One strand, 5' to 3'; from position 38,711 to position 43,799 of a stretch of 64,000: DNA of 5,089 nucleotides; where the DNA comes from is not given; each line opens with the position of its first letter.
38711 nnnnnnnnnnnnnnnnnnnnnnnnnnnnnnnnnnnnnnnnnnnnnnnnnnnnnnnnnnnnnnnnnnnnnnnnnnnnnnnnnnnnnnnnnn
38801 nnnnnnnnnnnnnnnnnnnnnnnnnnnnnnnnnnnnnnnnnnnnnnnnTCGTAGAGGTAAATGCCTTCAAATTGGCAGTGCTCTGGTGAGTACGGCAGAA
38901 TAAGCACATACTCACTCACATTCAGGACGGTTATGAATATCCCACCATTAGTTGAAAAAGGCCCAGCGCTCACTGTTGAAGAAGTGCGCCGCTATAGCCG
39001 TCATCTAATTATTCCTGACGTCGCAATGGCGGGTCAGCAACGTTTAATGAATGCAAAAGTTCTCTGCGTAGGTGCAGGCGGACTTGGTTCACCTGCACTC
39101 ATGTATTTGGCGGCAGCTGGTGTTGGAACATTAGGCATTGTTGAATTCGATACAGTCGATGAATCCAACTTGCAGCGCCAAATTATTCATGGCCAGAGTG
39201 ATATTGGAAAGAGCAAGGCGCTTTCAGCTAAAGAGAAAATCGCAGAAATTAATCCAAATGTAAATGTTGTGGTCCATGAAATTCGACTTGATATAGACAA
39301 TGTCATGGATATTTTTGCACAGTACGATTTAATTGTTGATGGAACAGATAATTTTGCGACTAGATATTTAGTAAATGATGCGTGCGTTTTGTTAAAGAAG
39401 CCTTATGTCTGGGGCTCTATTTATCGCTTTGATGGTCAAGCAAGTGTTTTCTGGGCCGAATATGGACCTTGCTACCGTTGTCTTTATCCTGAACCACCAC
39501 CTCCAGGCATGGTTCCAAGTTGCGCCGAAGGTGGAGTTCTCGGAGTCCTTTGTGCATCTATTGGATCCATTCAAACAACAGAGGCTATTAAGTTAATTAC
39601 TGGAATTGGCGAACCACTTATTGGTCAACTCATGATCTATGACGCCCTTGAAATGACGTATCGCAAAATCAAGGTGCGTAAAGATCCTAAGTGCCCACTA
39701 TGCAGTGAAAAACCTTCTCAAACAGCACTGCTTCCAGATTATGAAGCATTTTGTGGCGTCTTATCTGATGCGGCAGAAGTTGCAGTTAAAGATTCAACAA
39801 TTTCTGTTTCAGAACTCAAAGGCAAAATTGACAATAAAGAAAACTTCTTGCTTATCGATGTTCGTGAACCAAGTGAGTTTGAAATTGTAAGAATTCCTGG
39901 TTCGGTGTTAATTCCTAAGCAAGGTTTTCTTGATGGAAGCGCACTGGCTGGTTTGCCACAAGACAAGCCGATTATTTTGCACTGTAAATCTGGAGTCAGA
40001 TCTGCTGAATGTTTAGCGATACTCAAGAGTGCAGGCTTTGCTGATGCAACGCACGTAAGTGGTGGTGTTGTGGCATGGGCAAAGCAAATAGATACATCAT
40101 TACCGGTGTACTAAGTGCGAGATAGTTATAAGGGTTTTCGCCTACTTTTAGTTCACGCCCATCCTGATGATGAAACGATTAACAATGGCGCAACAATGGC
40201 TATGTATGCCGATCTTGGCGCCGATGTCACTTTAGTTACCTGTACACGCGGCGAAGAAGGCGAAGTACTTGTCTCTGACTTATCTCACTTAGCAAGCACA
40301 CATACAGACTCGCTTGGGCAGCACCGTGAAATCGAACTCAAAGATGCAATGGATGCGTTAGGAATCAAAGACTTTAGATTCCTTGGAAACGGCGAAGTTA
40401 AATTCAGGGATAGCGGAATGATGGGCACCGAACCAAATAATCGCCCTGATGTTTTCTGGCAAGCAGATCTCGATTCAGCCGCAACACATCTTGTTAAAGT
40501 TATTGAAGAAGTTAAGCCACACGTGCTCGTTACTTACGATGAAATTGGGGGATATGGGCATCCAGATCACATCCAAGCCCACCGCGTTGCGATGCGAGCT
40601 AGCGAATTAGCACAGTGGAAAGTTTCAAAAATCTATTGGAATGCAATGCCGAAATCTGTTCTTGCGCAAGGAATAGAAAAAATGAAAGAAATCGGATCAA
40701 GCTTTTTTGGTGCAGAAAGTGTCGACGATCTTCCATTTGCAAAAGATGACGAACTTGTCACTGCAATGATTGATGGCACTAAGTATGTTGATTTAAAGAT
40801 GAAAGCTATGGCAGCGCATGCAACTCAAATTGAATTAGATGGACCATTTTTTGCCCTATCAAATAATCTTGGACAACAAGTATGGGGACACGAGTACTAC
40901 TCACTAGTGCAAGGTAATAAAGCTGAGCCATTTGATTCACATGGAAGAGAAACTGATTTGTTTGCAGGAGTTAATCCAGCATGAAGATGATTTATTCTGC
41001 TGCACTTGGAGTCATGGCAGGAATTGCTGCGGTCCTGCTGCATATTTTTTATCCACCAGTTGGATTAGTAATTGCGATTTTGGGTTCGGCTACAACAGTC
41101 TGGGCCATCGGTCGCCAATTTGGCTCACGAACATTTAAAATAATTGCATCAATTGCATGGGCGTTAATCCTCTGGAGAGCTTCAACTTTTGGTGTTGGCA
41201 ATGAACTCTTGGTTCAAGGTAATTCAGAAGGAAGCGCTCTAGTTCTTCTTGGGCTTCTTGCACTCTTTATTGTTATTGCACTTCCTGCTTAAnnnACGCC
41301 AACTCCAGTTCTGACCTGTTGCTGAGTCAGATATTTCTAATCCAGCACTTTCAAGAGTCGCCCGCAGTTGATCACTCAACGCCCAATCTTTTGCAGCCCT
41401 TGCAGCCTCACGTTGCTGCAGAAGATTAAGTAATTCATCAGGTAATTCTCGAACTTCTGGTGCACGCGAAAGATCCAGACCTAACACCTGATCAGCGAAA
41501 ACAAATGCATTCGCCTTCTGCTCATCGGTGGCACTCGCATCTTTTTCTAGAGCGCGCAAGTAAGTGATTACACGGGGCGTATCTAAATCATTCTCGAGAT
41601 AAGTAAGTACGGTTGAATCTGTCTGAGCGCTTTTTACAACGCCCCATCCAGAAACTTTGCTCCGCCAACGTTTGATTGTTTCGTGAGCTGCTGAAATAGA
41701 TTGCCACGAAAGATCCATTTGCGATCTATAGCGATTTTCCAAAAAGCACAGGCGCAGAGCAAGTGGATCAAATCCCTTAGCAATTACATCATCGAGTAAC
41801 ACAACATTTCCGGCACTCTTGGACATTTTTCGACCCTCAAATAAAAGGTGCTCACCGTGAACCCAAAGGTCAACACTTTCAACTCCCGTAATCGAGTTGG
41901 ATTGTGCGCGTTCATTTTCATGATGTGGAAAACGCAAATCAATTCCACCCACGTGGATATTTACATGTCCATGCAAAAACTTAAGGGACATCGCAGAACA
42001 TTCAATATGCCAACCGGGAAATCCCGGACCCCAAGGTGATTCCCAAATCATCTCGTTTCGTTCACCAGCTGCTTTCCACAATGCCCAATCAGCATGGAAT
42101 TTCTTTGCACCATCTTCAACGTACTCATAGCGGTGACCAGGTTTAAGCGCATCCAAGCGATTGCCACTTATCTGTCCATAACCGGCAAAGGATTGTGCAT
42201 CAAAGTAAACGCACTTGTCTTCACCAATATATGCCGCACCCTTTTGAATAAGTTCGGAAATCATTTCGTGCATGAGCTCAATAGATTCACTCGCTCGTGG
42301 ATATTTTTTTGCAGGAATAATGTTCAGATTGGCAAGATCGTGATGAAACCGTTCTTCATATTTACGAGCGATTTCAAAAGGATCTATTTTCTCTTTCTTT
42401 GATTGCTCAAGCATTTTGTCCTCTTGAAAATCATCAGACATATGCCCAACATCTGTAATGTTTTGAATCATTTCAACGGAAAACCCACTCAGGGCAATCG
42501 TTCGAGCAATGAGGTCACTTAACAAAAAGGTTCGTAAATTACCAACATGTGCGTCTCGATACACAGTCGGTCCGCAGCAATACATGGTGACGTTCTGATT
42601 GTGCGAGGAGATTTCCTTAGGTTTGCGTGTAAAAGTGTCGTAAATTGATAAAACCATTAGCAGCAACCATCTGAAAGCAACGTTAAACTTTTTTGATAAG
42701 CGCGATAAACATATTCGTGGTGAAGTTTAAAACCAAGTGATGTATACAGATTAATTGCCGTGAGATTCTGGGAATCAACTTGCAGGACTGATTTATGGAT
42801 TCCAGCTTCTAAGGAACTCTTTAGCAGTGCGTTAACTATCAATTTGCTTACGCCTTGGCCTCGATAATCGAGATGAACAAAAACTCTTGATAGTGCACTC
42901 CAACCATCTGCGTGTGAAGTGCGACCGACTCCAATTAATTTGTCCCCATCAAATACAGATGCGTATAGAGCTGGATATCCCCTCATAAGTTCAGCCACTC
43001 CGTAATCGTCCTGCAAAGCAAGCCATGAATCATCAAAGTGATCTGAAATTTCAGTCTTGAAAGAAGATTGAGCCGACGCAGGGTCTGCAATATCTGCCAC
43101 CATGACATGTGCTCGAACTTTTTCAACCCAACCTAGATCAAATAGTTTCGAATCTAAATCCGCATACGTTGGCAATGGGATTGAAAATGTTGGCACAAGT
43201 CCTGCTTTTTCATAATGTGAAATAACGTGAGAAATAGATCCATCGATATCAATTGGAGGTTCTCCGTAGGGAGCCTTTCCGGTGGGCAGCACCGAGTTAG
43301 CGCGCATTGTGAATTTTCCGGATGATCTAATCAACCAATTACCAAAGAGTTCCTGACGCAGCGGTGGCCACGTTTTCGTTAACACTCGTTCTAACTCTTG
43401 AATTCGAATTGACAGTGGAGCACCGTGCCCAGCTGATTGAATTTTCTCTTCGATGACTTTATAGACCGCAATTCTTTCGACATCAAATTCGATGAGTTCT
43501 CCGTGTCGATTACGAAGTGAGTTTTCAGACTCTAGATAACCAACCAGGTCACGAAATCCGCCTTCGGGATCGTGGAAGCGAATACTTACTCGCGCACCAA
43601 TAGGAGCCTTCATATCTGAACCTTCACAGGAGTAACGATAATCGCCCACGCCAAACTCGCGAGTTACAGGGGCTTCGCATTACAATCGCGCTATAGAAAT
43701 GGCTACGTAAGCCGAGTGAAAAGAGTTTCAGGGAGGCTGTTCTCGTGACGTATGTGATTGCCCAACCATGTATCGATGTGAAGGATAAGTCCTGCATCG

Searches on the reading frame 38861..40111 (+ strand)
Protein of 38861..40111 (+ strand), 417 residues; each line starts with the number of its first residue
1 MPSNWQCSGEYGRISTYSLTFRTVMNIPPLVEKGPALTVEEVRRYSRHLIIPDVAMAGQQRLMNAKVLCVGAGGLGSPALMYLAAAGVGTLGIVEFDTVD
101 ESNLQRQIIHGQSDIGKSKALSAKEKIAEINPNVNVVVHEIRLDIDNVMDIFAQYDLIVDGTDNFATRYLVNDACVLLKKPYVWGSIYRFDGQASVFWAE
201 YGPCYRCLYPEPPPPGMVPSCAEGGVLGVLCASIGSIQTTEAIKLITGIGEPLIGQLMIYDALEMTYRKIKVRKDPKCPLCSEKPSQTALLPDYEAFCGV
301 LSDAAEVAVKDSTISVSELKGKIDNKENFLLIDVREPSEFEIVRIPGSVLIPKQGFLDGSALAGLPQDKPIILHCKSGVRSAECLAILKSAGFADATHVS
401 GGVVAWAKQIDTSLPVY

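Call 78: search_protein_families(library=pfam, proteins=[window:38861-40111:+], max_evalue=1e-8)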
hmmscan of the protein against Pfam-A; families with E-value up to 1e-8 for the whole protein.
window:38861-40111:+ (417 aa): 2 families
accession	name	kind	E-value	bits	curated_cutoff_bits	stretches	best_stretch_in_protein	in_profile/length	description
PF00899.27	ThiF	-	4.5e-82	275.2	28.1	1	45-279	1-237/238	ThiF family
PF00581.25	Rhodanese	-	6e-17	62.4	22.2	1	316-408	2-101/102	Rhodanese-like domain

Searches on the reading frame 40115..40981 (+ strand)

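Call 78: search_protein_families(library=pfam, proteins=[window:40115-40981:+], max_evalue=1e-8)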
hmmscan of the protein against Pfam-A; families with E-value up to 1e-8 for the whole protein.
window:40115-40981:+ (289 aa): 1 family
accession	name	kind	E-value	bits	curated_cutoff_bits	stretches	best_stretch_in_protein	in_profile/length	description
PF02585.22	PIG-L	-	7.6e-29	101.3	28.2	1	11-162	1-128/129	GlcNAc-PI de-N-acetylase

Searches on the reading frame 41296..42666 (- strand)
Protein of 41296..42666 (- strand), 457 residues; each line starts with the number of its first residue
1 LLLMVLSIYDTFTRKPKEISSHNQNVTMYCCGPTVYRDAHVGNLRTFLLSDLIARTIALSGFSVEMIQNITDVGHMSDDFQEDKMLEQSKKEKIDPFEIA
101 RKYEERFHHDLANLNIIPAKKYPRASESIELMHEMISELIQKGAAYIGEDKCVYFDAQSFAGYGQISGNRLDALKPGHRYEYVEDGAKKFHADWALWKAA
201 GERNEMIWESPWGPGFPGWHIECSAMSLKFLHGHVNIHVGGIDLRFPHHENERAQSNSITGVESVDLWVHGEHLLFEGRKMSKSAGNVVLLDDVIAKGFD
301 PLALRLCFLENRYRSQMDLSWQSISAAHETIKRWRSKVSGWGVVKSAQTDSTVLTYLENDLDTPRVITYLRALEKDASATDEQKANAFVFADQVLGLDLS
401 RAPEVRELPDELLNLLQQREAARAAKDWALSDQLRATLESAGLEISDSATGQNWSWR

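Call 78: search_protein_families(library=pfam, proteins=[window:41296-42666:-], max_evalue=1e-8)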
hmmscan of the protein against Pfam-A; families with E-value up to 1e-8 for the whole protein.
window:41296-42666:- (457 aa): 2 families
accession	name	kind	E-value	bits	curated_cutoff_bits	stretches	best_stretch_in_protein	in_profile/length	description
PF01406.26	tRNA-synt_1e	-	1.7e-93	313.8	27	1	21-327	5-299/301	tRNA synthetases class I (C) catalytic domain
PF09334.17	tRNA-synt_1g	-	4.9e-12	45.8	20.1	0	37-156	12-124/391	tRNA synthetases class I (M)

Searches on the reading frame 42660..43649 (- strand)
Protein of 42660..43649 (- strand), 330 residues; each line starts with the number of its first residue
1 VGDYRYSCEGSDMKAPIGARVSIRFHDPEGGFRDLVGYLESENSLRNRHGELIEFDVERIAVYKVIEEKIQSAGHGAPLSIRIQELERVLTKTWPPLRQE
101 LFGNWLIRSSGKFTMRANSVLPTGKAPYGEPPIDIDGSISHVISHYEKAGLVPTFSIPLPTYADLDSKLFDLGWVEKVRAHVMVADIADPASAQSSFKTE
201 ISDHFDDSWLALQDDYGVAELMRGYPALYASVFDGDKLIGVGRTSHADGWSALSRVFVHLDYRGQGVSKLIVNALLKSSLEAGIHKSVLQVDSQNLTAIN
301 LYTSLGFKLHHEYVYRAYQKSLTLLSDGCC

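Call 78: search_protein_families(library=pfam, proteins=[window:42660-43649:-], max_evalue=1e-8)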
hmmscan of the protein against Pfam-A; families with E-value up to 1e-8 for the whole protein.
window:42660-43649:- (330 aa): 4 families
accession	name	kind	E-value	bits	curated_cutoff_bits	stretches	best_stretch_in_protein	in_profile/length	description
PF24553.2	Rv0428c_C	-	1.1e-19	71.4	27.2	1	83-315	4-223/224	Probable histone acetyltransferase Rv0428c C-terminal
PF00583.31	Acetyltransf_1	-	1.4e-13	51.6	20.7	1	209-307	16-116/116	Acetyltransferase (GNAT) family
PF13673.13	Acetyltransf_10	-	1.6e-12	47.9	23.6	1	231-312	35-112/128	Acetyltransferase (GNAT) domain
PF13508.13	Acetyltransf_7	-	5.1e-10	40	27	1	233-308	9-83/84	Acetyltransferase (GNAT) domain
